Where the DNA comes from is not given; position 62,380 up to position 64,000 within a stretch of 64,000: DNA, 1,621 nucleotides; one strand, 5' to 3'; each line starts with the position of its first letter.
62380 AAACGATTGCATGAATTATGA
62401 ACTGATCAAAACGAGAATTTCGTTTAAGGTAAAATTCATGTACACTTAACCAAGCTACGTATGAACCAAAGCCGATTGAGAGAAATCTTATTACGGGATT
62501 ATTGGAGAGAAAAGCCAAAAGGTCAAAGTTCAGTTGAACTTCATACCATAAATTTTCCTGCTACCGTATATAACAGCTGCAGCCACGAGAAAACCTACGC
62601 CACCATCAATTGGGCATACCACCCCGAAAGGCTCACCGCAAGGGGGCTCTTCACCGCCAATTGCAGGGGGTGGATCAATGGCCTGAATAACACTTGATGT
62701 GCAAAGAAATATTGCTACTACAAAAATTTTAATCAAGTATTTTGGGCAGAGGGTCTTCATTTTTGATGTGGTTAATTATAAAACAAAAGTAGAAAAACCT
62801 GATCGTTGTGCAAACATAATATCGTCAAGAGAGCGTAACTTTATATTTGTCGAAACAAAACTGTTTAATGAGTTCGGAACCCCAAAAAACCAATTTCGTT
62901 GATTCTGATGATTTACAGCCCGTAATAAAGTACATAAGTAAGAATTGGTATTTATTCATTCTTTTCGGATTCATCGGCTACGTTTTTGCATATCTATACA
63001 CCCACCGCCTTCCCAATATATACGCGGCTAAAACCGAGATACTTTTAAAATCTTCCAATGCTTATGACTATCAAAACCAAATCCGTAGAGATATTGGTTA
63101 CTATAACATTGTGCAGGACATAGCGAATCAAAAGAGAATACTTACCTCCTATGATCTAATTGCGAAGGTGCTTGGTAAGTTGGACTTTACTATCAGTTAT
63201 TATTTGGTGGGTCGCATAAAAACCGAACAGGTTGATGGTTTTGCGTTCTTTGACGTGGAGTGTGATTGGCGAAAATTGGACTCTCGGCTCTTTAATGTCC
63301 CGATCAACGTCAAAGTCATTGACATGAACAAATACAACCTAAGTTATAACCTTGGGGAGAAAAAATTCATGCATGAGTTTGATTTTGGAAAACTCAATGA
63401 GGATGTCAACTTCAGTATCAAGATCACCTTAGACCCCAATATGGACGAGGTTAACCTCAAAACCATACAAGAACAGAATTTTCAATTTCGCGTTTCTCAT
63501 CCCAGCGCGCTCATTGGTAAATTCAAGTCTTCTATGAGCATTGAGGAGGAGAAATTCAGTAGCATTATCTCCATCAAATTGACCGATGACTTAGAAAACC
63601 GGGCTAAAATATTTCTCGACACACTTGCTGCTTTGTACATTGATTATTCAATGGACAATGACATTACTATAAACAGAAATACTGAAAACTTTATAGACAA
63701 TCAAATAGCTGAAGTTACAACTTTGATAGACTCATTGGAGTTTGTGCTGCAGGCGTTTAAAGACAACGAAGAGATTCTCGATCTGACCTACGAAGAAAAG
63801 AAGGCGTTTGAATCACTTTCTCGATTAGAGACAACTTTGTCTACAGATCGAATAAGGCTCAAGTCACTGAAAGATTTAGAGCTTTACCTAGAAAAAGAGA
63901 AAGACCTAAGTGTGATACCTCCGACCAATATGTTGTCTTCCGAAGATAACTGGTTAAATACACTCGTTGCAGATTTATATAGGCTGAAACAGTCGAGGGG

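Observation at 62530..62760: Mini-protein made almost entirely of sorting signals, 11 nt upstream of exosortase F: a candidate cognate XrtF substrate with a P-I-D-G-G C-terminal tail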

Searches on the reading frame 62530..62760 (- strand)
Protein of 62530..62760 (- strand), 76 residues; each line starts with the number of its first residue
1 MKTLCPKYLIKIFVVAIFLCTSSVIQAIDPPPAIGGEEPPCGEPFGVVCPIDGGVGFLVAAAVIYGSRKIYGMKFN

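Call 3: search_protein_families(library=ncbifam, proteins=[window:62530-62760:-], max_evalue=1)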
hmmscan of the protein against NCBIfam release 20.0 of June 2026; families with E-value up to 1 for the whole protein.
window:62530-62760:- (76 aa): 1 family
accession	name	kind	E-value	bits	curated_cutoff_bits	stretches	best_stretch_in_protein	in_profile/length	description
NF046080.1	PID_CTERM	domain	1.2e-09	37.8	26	1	50-71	2-23/25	PID-CTERM protein-sorting domain-containing protein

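Call 4: search_protein_families(library=pfam, proteins=[window:62530-62760:-], max_evalue=1)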
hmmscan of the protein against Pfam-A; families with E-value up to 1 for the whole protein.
window:62530-62760:- (76 aa): 0 families

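Call 8: find_homologous_proteins(query=window:62530-62760:-, max_evalue=0.01)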
Query window:62530-62760:- (76 aa): 4 proteins with E <= 0.01 among 4 candidates.
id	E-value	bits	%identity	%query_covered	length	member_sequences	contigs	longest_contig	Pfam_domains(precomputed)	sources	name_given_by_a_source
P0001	1.3e-41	158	97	100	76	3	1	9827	PF28310.1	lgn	-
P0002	1.7e-33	132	88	89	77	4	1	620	PF28310.1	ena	-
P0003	2.7e-25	106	69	84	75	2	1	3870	PF28310.1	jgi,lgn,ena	-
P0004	2.2e-24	103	65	88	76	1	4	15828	PF28310.1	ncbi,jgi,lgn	jgi:hypothetical protein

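Call 10: find_encoding_contigs(protein=P0004, flank=6000, max_places=4)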
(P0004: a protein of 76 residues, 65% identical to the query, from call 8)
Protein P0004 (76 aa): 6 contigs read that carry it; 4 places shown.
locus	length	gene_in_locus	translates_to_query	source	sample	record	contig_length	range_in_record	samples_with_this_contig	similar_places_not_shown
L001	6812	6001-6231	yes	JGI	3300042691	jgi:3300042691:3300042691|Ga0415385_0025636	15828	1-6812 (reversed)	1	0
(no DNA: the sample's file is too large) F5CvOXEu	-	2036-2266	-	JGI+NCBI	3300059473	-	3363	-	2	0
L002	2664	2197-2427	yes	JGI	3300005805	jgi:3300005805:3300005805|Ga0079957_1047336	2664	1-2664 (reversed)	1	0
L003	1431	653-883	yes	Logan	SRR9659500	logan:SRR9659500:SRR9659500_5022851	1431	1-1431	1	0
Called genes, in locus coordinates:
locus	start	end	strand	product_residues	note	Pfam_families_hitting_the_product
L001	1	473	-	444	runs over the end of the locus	PF00202:Aminotran_3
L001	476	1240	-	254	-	PF02348:CTP_transf_3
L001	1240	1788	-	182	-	PF13302:Acetyltransf_3, PF13420:Acetyltransf_4, PF13523:Acetyltransf_8, PF00583:Acetyltransf_1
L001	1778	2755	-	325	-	-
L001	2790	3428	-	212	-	PF00535:Glycos_transf_2, PF10111:Glyco_tranf_2_2, PF13641:Glyco_tranf_2_3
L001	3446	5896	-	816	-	-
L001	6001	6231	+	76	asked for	PF28310:PID_CTERM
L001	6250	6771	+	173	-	PF09721:Exosortase_EpsH (weak)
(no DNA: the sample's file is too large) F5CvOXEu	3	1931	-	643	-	?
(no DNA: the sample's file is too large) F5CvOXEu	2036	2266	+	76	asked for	PF28310:PID_CTERM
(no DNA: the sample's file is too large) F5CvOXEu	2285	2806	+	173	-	PF09721:Exosortase_EpsH (weak)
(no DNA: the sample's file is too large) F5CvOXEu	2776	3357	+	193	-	-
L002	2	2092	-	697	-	?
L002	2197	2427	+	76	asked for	PF28310:PID_CTERM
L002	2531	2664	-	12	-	?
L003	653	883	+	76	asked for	PF28310:PID_CTERM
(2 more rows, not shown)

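Call 19: find_homologous_proteins(query=A2, max_evalue=1)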
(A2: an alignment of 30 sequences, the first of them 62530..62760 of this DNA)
Query A2 (30 sequences) (76 aa, profile of the alignment): 846 proteins with E <= 1 among 3223 candidates; the best 120 are listed.
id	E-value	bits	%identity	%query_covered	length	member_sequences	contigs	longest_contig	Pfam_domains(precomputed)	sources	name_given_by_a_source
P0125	4.9e-30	121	43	92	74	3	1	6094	PF28310.1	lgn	-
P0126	3.7e-29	118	42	88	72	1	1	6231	PF28310.1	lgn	-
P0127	3.8e-29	118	46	89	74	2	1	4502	PF28310.1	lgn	-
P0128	6.0e-29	118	46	89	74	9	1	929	PF28310.1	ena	-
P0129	8.5e-29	117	57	67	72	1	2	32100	PF28310.1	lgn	-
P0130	1.2e-28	116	45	88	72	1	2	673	PF28310.1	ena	-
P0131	1.9e-28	116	42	86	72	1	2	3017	PF28310.1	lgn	-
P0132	2.0e-28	116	43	79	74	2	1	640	PF28310.1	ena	-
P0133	3.9e-28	115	43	79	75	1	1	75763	PF28310.1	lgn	-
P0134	4.1e-28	115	57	39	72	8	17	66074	PF28310.1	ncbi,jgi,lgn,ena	ncbi:MAG: PID-CTERM protein-sorting domain-containing protein [Flavobacteriales bacterium]|jgi:hypot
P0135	4.9e-28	115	62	38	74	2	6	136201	PF28310.1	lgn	-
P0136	5.9e-28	114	58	34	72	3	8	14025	PF28310.1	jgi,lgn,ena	jgi:hypothetical protein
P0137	6.4e-28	114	63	32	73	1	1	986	PF28310.1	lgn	-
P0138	7.9e-28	114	42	86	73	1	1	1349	PF28310.1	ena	-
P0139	8.1e-28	114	58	34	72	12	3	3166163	PF28310.1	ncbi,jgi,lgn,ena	jgi:hypothetical protein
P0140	9.2e-28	114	62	34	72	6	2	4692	PF28310.1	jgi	jgi:hypothetical protein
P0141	1.0e-27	114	58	34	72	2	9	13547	PF28310.1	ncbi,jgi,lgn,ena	jgi:hypothetical protein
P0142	1.2e-27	113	58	34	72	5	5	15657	PF28310.1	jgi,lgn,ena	jgi:hypothetical protein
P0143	1.3e-27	113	58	34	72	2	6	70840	PF28310.1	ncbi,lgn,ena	-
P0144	1.4e-27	113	59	38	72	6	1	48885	PF28310.1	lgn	-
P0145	1.4e-27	113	40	89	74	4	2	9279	PF28310.1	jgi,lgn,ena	-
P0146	1.6e-27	113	54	34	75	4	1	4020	PF28310.1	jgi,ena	jgi:hypothetical protein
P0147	1.8e-27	113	51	83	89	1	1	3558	PF28310.1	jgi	jgi:hypothetical protein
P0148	1.9e-27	113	58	34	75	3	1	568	PF28310.1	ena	-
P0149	2.0e-27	113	62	34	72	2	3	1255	PF28310.1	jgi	jgi:hypothetical protein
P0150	2.2e-27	112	52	33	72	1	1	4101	PF28310.1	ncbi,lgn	-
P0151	2.3e-27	112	58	34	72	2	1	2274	PF28310.1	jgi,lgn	jgi:hypothetical protein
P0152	2.3e-27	112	56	51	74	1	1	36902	PF28310.1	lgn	-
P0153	2.6e-27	112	44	83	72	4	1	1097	PF28310.1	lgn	-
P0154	2.7e-27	112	42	84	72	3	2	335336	PF28310.1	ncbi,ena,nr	ncbi:MAG: hypothetical protein MK081_02070 [Flavobacteriales bacterium]|nr:hypothetical protein [Fla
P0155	2.7e-27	112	60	39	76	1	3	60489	PF28310.1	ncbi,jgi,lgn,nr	ncbi:MAG: hypothetical protein FJX90_00380 [Bacteroidetes bacterium]|nr:hypothetical protein [Bacter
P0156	2.8e-27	112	60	33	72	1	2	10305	PF28310.1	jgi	jgi:hypothetical protein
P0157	2.9e-27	112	50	34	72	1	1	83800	PF28310.1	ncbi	ncbi:MAG: PID-CTERM protein-sorting domain-containing protein [Flavobacteriales bacterium]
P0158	3.1e-27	112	60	39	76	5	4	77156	PF28310.1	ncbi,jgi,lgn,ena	ncbi:MAG: hypothetical protein RIR06_1922 [Bacteroidota bacterium]|jgi:hypothetical protein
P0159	3.3e-27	112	45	76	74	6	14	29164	PF28310.1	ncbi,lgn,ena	-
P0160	3.4e-27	112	60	33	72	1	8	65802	PF28310.1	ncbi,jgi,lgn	jgi:hypothetical protein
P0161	3.6e-27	112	59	29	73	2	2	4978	PF28310.1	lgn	-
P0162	3.7e-27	112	56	33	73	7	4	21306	PF28310.1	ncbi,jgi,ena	ncbi:MAG: PID-CTERM protein-sorting domain-containing protein [Flavobacteriales bacterium]|jgi:hypot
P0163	4.0e-27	112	62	34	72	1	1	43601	PF28310.1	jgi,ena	jgi:hypothetical protein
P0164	4.8e-27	111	60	39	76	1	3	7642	PF28310.1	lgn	-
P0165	5.0e-27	111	53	45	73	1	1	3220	PF28310.1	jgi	jgi:hypothetical protein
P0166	5.6e-27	111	57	39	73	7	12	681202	PF28310.1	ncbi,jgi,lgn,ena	jgi:hypothetical protein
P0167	5.6e-27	111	50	97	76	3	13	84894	PF28310.1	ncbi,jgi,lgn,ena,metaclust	ncbi:MAG: hypothetical protein RL092_321 [Bacteroidota bacterium]|jgi:hypothetical protein|metaclust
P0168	6.3e-27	111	58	34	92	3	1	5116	PF28310.1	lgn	-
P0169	6.4e-27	111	56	36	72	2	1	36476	PF28310.1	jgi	jgi:hypothetical protein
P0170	6.9e-27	111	58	32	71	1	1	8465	PF28310.1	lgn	-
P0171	7.3e-27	111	38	86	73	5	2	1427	PF28310.1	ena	-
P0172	7.4e-27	111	62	34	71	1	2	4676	PF28310.1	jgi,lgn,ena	jgi:hypothetical protein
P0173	7.7e-27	111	62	34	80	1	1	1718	PF28310.1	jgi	jgi:hypothetical protein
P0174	9.0e-27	111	48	86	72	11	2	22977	PF28310.1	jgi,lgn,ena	jgi:hypothetical protein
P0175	9.6e-27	110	62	34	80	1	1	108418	PF28310.1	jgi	jgi:hypothetical protein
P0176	9.6e-27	110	52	38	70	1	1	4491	PF28310.1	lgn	-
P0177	1.3e-26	110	62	38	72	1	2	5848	PF28310.1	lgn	-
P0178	1.4e-26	110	60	33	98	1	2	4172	PF28310.1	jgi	jgi:hypothetical protein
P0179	1.6e-26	110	57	30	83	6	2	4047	PF28310.1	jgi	jgi:hypothetical protein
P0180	1.6e-26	110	63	32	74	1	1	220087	PF28310.1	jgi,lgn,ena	jgi:hypothetical protein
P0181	1.8e-26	110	62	34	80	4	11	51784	PF28310.1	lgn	-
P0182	2.0e-26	109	57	30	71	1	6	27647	PF28310.1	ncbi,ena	-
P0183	2.3e-26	109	53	89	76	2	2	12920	PF28310.1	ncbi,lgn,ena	ncbi:MAG: PID-CTERM protein-sorting domain-containing protein [Bacteroidota bacterium]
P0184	2.4e-26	109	60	39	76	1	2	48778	PF28310.1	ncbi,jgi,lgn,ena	jgi:hypothetical protein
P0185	2.5e-26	109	63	32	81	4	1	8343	PF28310.1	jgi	jgi:hypothetical protein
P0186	2.7e-26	109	57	30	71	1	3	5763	PF28310.1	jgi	jgi:hypothetical protein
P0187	2.8e-26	109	52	38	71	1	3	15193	PF28310.1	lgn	-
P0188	2.8e-26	109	58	32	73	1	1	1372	PF28310.1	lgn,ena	-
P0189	3.0e-26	109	63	32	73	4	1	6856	PF28310.1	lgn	-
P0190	3.4e-26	109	59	29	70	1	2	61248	PF28310.1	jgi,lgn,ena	jgi:hypothetical protein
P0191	3.5e-26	109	60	39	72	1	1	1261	PF28310.1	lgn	-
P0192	3.6e-26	109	60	33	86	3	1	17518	PF28310.1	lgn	-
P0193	3.6e-26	109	39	88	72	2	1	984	PF28310.1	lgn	-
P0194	3.7e-26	109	58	34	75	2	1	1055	PF28310.1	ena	-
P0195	4.4e-26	108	41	92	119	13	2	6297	PF28310.1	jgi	jgi:hypothetical protein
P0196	4.6e-26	108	65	45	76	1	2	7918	PF28310.1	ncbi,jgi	jgi:hypothetical protein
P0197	4.6e-26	108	64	33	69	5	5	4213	PF28310.1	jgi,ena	-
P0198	4.8e-26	108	60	33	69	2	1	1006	PF28310.1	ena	-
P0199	5.8e-26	108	60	33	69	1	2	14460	PF28310.1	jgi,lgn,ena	jgi:hypothetical protein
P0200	5.8e-26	108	60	39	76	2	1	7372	PF28310.1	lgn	-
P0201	7.1e-26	108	51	72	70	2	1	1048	PF28310.1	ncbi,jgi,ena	jgi:hypothetical protein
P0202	7.7e-26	108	46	74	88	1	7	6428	PF28310.1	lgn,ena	-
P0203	8.5e-26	107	55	41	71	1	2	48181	PF28310.1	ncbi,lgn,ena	-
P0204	9.0e-26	107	39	91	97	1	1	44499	PF28310.1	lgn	-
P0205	9.2e-26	107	47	76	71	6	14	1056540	PF28310.1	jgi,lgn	jgi:hypothetical protein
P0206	9.9e-26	107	62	34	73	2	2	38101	PF28310.1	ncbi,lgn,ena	-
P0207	1.0e-25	107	64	29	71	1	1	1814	PF28310.1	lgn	-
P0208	1.0e-25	107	59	29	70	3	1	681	PF28310.1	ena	-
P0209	1.1e-25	107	62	34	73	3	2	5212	PF28310.1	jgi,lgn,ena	jgi:hypothetical protein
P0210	1.1e-25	107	46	89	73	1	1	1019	PF28310.1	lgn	-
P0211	1.2e-25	107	51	67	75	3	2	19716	PF28310.1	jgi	jgi:hypothetical protein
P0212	1.3e-25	107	59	29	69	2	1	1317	PF28310.1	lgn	-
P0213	1.4e-25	107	46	86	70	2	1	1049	PF28310.1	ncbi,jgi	jgi:hypothetical protein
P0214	1.4e-25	107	62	34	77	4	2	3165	PF28310.1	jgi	-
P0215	1.4e-25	107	52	36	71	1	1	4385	PF28310.1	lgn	-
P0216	1.5e-25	107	45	89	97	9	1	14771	PF28310.1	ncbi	-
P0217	1.5e-25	107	59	29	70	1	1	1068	PF28310.1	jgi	jgi:hypothetical protein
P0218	1.5e-25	107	48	38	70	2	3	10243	PF28310.1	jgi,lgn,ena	-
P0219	1.5e-25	107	59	29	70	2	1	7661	PF28310.1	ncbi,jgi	jgi:hypothetical protein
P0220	1.5e-25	107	37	89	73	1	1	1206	PF28310.1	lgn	-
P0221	1.6e-25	107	55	29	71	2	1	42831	PF28310.1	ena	-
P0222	1.7e-25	106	35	74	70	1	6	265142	PF28310.1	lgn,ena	-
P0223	1.7e-25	106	54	37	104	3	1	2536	PF28310.1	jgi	jgi:hypothetical protein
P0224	1.8e-25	106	46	74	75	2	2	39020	PF28310.1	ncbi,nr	ncbi:MAG: hypothetical protein NWQ44_01480 [Flavobacteriales bacterium]|nr:hypothetical protein [Fla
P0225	1.8e-25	106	59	29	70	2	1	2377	PF28310.1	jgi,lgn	-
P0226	1.9e-25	106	59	29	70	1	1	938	PF28310.1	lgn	-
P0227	1.9e-25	106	52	38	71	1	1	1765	PF28310.1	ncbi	-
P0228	2.0e-25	106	58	34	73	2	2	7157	PF28310.1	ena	-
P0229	2.0e-25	106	60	33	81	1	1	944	PF28310.1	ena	-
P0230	2.1e-25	106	46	79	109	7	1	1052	PF28310.1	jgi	jgi:hypothetical protein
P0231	2.1e-25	106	68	45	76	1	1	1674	PF28310.1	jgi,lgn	jgi:hypothetical protein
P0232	2.2e-25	106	60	39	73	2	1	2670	PF28310.1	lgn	-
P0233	2.3e-25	106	61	30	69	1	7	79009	PF28310.1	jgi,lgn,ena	jgi:hypothetical protein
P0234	2.5e-25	106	59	29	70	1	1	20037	PF28310.1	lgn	-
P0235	2.5e-25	106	47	74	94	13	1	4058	PF28310.1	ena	-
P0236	2.5e-25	106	51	74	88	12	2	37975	PF28310.1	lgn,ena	-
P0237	2.5e-25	106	60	39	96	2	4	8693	PF28310.1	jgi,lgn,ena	-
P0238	2.5e-25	106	59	36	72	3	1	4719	PF28310.1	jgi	-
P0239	2.6e-25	106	42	92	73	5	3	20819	PF28310.1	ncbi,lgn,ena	-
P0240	2.7e-25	106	58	32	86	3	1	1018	PF28310.1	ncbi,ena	-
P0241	2.8e-25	106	44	79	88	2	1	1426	PF28310.1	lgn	-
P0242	3.1e-25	106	42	84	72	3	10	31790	PF28310.1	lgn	-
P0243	3.2e-25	106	44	74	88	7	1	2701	PF28310.1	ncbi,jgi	jgi:hypothetical protein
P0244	3.3e-25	106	52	33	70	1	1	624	PF28310.1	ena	-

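Call 37: find_related_loci(query=A2, collection=metagenome_contigs, flank=3000)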
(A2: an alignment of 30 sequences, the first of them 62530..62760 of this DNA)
Query A2 (76 aa) in metagenome_contigs; peptide patterns used: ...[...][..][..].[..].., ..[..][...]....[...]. (x = any residue, [..] = any of these).
600 stretches matched a pattern (row limit reached: there are more); 140 encode a relative of the query (tblastn E <= 1e-3); the best 80 are kept; 80 distinct loci.
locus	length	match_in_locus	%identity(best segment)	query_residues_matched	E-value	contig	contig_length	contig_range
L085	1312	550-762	65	10-76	1e-27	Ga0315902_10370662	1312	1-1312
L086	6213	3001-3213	43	3-74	2e-12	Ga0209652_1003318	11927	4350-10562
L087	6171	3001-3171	47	14-71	9e-11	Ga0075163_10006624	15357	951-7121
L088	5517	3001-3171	47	11-66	1e-10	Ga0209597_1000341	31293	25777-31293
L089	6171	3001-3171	47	11-66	1e-10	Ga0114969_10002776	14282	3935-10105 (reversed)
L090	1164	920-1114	39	4-74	2e-10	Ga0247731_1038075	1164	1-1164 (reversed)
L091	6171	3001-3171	47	11-66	2e-10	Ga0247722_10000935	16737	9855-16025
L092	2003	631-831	40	9-76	5e-10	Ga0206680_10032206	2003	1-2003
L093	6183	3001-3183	44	7-66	6e-10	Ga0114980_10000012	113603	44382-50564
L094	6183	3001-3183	44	7-66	6e-10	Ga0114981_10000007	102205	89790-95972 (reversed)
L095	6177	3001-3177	38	12-74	1e-9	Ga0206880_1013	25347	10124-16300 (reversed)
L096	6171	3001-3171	44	11-66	2e-9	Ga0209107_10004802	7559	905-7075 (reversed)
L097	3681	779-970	45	11-76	2e-9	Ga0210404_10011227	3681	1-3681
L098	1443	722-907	45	7-67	2e-9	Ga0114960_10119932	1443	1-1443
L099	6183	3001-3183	41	7-66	4e-9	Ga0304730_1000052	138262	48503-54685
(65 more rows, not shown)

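Call 55: list_cluster_members(proteins=[window:62530-62760:-, window:61991-62518:-])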
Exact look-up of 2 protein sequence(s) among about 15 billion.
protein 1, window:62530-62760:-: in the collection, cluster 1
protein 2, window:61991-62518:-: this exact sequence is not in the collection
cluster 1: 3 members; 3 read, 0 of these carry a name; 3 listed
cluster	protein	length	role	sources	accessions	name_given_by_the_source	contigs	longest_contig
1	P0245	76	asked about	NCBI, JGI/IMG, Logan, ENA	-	-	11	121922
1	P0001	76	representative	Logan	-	-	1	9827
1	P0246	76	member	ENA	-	-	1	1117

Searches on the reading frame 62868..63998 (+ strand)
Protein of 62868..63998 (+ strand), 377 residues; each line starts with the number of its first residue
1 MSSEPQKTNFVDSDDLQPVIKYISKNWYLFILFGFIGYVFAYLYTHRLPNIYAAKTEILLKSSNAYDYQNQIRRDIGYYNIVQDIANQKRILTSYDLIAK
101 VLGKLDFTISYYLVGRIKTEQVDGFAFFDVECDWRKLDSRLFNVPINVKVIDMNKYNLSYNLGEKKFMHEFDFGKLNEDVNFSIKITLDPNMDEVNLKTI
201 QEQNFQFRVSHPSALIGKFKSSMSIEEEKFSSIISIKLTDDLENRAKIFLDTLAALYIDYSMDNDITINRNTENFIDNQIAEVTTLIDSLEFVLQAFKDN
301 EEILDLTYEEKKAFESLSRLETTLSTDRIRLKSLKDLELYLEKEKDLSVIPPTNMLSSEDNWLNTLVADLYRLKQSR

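Call 25: search_protein_families(library=ncbifam, proteins=[window:62868-63998:+], max_evalue=0.1)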
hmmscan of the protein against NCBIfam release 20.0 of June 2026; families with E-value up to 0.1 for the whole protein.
window:62868-63998:+ (377 aa): 4 families
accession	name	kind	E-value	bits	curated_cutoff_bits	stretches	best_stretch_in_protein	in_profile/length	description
TIGR03007.1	pepcterm_ChnLen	equivalog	2.8e-09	35.7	278.85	1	208-343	95-232/498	XrtA system polysaccharide chain length determinant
NF008568.0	PRK11519.1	equivalog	5e-07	28.3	1068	1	139-325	145-321/720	tyrosine-protein kinase Wzc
NF007350.0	PRK09841.1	equivalog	0.00057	18.1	1248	1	219-325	214-321/726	tyrosine-protein kinase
TIGR01005.1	eps_transp_fam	subfamily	0.031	12.4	411.7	1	15-108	5-97/754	exopolysaccharide transport protein family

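Call 26: search_protein_families(library=pfam, proteins=[window:62868-63998:+], max_evalue=0.01)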
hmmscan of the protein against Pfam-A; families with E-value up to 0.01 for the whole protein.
window:62868-63998:+ (377 aa): 1 family
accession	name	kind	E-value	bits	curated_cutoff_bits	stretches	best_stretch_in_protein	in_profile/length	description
PF02706.20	Wzz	-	4.5e-06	27.3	25.5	1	15-104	4-90/91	Chain length determinant protein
